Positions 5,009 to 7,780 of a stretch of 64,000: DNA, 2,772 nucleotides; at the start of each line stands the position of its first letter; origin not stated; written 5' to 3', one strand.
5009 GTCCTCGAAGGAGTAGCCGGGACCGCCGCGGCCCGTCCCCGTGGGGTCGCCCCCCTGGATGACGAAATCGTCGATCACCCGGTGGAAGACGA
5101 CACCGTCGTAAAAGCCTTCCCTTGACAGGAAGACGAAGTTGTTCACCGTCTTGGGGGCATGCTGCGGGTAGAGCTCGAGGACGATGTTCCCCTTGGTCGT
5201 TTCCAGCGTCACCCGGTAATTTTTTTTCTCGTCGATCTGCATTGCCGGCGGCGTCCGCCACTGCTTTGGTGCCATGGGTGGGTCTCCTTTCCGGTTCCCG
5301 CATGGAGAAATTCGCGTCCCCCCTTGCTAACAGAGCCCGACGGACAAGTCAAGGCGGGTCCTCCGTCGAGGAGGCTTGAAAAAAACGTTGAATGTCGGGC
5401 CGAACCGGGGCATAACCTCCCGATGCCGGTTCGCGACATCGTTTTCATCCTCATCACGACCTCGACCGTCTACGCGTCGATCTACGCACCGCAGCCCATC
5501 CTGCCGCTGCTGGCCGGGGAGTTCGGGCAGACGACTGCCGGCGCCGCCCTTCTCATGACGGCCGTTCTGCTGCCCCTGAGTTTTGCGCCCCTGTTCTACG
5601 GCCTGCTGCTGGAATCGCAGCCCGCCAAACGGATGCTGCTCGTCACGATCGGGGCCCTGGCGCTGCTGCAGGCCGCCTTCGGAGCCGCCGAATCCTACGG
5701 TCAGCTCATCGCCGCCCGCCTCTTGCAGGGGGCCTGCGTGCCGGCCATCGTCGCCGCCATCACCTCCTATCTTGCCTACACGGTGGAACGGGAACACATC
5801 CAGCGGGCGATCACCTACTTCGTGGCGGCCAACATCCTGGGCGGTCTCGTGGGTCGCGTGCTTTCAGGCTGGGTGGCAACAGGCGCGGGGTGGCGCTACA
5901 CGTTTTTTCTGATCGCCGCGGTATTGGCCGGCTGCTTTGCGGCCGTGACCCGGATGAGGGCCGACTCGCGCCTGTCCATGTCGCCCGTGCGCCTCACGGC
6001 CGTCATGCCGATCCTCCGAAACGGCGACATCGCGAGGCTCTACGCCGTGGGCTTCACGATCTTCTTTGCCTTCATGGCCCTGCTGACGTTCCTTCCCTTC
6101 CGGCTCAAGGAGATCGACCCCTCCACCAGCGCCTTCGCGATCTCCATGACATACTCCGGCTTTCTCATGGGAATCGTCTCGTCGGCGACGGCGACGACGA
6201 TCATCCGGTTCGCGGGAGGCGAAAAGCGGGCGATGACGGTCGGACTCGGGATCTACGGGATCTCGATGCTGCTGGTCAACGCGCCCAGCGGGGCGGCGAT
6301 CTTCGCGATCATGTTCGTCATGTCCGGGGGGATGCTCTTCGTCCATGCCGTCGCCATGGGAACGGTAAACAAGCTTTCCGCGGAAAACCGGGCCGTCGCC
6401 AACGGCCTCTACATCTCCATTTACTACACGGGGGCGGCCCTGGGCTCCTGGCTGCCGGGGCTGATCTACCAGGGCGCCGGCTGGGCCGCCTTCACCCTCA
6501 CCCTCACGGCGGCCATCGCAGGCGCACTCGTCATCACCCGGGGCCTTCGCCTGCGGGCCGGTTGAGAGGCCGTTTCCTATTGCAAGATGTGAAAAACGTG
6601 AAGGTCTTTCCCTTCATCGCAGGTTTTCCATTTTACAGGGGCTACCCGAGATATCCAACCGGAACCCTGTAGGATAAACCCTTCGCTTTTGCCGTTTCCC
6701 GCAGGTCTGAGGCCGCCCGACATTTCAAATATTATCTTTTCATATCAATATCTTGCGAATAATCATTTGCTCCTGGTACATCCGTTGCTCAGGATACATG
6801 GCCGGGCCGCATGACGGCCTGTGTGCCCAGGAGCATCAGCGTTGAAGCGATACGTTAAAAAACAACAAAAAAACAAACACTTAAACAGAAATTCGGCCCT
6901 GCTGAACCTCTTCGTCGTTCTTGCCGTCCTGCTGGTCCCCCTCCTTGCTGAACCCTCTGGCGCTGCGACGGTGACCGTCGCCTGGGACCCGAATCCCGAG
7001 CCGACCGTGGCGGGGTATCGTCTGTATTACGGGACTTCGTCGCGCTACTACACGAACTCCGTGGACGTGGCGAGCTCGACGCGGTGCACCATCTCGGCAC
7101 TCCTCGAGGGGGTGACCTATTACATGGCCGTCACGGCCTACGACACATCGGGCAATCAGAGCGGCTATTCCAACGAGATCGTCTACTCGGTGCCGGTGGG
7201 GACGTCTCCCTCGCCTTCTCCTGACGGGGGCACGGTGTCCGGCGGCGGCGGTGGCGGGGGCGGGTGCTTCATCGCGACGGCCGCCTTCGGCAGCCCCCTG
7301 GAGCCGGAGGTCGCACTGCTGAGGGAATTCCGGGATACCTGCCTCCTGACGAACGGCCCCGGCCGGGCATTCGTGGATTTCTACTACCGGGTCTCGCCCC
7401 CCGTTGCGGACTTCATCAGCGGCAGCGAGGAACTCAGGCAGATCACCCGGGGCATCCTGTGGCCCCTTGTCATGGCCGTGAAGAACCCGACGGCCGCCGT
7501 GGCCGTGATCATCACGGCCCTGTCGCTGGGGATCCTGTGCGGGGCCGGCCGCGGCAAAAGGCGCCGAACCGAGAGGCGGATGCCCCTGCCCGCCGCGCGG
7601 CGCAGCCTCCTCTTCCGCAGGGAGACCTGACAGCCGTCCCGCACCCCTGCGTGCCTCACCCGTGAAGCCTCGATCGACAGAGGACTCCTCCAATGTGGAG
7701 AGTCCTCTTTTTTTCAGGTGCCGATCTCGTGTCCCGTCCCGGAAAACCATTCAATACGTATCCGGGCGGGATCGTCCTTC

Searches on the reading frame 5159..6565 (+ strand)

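Call 58: search_protein_families(library=pfam, proteins=[window:5159-6565:+], max_evalue=0.00001)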
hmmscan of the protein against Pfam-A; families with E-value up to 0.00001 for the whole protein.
window:5159-6565:+ (468 aa): 1 family
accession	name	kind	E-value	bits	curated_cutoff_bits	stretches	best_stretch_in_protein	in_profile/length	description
PF07690.21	MFS_1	-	5.8e-31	108.1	33.4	2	98-342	2-259/347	Major Facilitator Superfamily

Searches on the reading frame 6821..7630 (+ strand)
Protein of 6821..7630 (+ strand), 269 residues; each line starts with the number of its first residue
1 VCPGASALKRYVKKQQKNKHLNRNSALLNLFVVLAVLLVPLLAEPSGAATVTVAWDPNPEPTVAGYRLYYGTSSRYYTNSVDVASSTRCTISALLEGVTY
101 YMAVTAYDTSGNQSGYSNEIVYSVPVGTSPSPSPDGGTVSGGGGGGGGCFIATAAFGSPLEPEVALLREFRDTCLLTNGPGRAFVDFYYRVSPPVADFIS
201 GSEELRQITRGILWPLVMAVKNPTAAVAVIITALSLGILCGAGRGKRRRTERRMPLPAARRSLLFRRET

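Call 58: search_protein_families(library=pfam, proteins=[window:6821-7630:+], max_evalue=0.00001)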
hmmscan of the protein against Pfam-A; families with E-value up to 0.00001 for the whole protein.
window:6821-7630:+ (269 aa): 1 family
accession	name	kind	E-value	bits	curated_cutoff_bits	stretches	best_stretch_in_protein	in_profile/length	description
PF00041.27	fn3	-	1.7e-07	31.8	25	1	45-120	10-81/84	Fibronectin type III domain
